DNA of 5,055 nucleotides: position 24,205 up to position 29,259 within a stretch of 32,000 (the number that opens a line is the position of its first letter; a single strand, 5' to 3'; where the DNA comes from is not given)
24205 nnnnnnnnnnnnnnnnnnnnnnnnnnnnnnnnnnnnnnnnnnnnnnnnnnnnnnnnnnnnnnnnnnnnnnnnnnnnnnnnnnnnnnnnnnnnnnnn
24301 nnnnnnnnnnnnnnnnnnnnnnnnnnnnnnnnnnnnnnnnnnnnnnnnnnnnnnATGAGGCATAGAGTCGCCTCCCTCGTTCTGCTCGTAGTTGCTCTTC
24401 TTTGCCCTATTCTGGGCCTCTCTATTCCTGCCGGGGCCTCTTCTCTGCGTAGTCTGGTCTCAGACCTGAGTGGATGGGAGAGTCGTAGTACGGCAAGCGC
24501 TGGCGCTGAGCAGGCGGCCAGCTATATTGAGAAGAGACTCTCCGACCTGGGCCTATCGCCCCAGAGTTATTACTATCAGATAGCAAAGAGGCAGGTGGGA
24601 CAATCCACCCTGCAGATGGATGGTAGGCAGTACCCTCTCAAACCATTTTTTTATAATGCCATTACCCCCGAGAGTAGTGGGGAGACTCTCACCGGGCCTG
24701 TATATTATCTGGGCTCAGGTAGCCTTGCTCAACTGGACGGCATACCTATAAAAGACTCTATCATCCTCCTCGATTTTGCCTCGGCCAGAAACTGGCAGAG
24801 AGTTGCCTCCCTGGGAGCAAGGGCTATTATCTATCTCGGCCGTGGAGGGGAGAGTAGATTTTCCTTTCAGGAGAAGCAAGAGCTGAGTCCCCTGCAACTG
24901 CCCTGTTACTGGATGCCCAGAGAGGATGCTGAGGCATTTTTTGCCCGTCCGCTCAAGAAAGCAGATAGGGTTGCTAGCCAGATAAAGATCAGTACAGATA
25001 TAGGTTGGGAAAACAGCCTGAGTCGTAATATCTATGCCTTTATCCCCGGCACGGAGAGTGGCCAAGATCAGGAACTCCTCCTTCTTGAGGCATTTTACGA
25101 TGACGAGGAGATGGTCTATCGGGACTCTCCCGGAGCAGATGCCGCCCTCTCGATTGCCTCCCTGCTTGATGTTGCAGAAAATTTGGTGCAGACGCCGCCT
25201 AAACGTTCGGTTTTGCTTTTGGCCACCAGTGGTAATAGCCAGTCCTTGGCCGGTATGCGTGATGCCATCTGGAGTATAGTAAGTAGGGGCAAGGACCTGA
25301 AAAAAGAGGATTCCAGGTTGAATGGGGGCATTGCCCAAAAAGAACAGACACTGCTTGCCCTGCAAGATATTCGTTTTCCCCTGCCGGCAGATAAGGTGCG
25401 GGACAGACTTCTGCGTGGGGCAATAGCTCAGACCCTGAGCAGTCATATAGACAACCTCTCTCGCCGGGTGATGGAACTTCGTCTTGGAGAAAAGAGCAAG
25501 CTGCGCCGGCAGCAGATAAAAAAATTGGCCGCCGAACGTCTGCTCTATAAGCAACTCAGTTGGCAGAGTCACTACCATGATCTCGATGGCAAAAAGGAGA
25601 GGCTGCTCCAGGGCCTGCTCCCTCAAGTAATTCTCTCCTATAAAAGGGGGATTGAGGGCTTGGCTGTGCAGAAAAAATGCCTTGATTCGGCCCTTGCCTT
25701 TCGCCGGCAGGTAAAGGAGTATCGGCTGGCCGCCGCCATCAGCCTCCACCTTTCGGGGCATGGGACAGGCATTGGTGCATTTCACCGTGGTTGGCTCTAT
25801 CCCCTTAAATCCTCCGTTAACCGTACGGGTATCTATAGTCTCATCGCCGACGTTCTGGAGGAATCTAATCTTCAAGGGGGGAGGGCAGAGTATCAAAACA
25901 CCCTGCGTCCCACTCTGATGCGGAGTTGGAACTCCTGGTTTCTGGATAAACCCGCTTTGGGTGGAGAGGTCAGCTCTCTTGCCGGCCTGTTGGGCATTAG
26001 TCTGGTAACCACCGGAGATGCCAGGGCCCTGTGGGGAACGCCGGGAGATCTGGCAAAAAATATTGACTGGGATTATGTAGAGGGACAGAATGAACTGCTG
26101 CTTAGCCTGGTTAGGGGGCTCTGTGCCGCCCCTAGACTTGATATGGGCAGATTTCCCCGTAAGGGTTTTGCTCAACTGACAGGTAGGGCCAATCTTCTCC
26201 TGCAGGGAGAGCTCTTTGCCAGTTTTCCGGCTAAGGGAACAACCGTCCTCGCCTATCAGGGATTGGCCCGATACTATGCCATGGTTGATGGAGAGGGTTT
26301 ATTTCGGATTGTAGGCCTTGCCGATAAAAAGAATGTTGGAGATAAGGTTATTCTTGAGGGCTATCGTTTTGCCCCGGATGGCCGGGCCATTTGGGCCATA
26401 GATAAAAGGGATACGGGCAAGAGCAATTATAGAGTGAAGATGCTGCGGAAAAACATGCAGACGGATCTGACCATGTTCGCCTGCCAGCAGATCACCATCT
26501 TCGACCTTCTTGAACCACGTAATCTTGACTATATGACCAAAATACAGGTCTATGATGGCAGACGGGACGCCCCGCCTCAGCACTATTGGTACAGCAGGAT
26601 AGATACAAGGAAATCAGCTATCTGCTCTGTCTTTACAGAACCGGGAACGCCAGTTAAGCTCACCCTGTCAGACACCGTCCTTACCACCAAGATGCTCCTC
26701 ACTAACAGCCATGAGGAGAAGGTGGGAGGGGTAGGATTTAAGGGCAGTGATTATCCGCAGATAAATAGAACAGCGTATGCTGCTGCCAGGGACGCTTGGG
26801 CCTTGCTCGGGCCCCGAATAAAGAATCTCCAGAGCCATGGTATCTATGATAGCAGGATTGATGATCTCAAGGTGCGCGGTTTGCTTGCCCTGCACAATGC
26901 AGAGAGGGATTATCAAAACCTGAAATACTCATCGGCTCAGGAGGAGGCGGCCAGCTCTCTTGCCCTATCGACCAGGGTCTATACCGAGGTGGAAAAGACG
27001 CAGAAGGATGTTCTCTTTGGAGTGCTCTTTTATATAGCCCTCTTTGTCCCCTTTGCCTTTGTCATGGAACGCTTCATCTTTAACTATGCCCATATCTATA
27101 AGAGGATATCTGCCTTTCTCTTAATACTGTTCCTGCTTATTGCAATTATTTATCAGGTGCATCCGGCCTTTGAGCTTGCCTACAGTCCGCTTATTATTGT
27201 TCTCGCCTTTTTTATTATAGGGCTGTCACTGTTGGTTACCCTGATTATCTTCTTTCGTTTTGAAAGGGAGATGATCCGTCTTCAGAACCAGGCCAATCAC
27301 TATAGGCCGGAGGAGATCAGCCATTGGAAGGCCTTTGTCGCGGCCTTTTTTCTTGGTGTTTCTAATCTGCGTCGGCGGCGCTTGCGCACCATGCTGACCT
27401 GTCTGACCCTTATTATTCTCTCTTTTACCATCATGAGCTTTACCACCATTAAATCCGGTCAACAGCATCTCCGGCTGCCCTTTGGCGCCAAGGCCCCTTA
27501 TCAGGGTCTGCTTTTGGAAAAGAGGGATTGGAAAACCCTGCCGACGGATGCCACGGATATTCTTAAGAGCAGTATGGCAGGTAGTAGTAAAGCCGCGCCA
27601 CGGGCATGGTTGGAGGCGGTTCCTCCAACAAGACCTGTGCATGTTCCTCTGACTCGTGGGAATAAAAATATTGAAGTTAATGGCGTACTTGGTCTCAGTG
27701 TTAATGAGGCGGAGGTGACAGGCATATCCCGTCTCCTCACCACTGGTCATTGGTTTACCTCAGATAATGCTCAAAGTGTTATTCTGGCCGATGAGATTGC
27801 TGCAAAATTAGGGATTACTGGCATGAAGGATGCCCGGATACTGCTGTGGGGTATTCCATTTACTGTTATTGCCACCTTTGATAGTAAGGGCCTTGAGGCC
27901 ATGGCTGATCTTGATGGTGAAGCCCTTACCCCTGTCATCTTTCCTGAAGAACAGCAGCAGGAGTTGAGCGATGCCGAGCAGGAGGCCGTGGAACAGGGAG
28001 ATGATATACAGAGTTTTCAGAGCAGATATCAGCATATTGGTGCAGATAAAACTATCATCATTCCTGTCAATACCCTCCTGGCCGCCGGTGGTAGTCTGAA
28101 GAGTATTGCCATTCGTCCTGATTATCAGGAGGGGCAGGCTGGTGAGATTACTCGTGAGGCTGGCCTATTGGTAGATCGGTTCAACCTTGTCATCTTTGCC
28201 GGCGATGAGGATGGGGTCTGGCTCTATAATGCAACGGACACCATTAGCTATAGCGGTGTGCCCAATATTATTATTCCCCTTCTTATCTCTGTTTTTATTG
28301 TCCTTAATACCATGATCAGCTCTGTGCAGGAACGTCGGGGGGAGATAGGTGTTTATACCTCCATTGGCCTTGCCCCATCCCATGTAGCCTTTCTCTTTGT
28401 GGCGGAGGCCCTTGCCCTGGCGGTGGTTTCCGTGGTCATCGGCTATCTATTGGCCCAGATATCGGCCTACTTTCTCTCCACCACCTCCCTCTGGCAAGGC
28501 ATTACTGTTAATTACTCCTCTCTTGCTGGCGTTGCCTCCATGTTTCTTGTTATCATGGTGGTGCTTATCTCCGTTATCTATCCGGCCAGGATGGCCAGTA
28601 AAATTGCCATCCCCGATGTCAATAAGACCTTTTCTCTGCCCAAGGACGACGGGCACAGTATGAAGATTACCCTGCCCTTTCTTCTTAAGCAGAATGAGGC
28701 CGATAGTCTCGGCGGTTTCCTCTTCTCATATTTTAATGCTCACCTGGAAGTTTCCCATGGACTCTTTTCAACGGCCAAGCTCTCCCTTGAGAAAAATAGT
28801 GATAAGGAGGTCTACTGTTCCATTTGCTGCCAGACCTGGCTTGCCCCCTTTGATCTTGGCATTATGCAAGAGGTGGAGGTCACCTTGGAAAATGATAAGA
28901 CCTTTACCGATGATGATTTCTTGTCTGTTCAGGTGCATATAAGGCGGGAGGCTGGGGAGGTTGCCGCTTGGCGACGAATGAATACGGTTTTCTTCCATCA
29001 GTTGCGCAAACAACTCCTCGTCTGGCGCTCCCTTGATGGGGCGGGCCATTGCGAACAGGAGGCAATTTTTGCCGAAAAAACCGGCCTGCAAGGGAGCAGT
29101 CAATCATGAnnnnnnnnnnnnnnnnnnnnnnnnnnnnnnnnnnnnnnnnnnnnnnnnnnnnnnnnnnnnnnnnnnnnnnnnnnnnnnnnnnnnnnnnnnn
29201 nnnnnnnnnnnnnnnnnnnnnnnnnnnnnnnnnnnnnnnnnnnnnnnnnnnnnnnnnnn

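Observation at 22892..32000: FtsX/MacB-type ABC module with an effector-like ectodomain fused to one permease half, plus two orphan giant membrane proteins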

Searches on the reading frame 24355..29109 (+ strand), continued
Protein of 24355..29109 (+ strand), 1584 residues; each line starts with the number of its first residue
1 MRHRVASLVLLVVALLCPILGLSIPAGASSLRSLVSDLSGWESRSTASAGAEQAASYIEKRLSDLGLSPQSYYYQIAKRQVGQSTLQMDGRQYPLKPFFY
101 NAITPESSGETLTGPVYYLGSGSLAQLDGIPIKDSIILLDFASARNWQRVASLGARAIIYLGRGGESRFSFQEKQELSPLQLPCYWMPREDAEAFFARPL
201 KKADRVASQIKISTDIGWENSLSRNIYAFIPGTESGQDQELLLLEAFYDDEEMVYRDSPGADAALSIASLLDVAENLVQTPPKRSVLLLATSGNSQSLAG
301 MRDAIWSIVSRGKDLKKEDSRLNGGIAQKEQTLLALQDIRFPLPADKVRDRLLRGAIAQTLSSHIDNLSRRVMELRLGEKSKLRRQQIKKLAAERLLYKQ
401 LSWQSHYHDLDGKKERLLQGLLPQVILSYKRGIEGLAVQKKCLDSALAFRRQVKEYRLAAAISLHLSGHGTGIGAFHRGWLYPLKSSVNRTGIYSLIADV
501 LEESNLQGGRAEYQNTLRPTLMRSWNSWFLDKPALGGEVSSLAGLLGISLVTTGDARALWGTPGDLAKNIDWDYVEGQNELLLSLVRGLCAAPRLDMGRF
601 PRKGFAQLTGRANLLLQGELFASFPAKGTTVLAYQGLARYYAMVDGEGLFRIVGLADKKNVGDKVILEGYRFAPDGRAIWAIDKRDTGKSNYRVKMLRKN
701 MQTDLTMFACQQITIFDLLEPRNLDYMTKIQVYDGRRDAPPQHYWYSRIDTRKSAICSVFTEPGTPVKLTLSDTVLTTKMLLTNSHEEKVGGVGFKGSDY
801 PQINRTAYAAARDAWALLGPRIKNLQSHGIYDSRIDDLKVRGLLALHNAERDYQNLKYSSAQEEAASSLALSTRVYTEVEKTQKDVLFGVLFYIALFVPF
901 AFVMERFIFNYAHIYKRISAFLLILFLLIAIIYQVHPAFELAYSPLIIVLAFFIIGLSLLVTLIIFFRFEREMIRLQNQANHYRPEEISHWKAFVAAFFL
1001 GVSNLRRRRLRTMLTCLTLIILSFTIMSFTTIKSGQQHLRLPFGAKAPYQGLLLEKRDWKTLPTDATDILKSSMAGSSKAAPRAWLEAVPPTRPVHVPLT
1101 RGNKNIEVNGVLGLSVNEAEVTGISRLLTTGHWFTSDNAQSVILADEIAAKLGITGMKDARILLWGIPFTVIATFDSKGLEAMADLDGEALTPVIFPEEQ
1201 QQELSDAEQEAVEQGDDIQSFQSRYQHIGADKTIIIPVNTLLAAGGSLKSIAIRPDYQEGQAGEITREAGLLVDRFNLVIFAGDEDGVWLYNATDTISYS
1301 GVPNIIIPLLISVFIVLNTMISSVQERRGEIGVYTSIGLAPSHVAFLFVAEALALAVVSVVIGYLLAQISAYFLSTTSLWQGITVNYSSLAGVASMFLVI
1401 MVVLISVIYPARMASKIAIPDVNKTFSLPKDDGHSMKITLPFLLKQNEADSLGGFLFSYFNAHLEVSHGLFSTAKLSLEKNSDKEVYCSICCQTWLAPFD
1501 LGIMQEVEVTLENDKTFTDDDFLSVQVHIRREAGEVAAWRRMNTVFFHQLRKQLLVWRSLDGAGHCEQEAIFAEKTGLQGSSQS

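Call 62: find_encoding_contigs(protein=P0112, flank=10000, max_places=1)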
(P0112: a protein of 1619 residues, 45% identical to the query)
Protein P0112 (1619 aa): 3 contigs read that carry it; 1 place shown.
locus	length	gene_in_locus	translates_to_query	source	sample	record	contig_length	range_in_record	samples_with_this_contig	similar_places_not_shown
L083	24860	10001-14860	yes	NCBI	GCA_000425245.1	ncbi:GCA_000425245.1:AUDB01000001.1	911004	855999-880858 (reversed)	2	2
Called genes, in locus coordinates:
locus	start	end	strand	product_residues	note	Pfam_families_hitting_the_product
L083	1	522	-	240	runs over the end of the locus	PF13489:Methyltransf_23, PF07021:MetW, PF13847:Methyltransf_31 (faint), PF08241:Methyltransf_11, PF08242:Methyltransf_12 (weak), PF13649:Methyltransf_25 (weak)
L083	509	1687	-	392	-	-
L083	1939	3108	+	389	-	PF04101:Glyco_tran_28_C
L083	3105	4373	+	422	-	PF13439:Glyco_transf_4 (faint), PF00534:Glycos_transf_1, PF13692:Glyco_trans_1_4, PF13524:Glyco_trans_1_2 (weak)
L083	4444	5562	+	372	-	PF00534:Glycos_transf_1, PF13692:Glyco_trans_1_4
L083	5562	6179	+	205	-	PF00300:His_Phos_1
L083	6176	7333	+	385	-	PF04101:Glyco_tran_28_C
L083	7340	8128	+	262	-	PF10096:DUF2334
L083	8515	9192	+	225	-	PF02687:FtsX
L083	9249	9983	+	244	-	PF02463:SMC_N (faint), PF00005:ABC_tran, PF13304:AAA_21 (faint)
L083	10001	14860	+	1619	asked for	PF04389:Peptidase_M28 (weak), PF02687:FtsX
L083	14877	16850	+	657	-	PF20581:DUF6785, PF20580:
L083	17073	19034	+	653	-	-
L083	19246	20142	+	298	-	-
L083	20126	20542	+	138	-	PF05402:PqqD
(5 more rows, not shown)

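Call 72: search_protein_families(library=padloc, proteins=[window:24355-29109:+, L023:18094-20052:+], max_evalue=0.001)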
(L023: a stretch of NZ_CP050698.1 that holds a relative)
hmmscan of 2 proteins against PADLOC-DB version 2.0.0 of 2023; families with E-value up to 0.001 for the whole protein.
window:24355-29109:+ (1584 aa): 2 families
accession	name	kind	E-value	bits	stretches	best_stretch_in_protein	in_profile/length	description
PDLC01991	CARF_m8--CARF_LolE_TM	-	4.7e-58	195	1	878-1463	59-598/810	-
PDLC01990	CARF_m8--CARF_Beta-galactosidase_LolE_TM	-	2.7e-16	56.1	1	1229-1459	1344-1571/1791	-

L023:18094-20052:+ (652 aa): 0 families

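Call 87: search_solved_structures(query=A7, max_evalue=10)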
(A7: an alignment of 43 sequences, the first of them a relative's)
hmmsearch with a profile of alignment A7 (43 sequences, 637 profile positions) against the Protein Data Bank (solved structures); distinct sequences matched with E-value up to 10: 0.

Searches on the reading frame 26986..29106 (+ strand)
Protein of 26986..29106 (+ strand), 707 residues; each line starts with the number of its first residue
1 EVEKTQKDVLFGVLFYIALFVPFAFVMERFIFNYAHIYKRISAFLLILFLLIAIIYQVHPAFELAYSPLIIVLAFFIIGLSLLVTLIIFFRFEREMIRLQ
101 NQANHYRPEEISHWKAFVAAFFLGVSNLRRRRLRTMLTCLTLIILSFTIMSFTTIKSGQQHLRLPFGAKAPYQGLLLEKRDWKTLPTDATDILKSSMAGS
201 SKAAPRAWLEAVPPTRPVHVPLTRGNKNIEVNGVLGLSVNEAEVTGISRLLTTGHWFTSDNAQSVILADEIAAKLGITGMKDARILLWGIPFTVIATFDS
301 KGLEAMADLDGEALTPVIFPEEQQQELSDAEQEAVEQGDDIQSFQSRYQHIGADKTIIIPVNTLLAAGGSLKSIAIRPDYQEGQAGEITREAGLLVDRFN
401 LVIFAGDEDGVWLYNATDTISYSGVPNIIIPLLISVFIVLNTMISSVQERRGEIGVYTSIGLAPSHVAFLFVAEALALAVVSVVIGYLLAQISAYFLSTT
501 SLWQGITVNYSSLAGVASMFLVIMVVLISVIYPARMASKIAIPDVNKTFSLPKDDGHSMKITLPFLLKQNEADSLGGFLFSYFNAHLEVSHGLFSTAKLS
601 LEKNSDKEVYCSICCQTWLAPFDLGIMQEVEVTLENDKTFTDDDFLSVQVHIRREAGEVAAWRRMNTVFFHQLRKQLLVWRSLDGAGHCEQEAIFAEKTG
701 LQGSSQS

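Call 81: search_dna_similar(query=window:26986-29106:+, collection=plasmids, mode=protein, max_evalue=0.00001, max_rows=15)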
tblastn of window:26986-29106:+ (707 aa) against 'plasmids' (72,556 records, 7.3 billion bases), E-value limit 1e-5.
No match.

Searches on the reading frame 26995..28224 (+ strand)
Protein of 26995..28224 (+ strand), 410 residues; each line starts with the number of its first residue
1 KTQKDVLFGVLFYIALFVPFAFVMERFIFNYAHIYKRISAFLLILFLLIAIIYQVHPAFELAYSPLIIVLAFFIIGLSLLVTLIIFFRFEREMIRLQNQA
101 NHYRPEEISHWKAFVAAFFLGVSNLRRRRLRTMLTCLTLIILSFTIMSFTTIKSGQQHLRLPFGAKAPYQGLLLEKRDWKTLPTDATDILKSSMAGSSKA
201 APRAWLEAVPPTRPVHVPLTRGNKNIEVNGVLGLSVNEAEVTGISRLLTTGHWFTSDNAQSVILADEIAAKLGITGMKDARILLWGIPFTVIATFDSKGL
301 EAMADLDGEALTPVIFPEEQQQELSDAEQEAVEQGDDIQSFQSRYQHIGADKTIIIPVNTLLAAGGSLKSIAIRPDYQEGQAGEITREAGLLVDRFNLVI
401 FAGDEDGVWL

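Call 10: search_protein_families(library=pfam, proteins=[window:26995-28224:+], max_evalue=1)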
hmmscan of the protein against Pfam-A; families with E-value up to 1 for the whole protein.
window:26995-28224:+ (410 aa): 2 families
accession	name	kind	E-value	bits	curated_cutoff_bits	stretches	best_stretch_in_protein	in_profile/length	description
PF12704.14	MacB_PCD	-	6.4e-06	27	27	1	177-321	49-173/207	MacB-like periplasmic core domain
PF06305.16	LapA_dom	-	0.64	10.4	28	1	67-103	21-59/64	Lipopolysaccharide assembly protein A domain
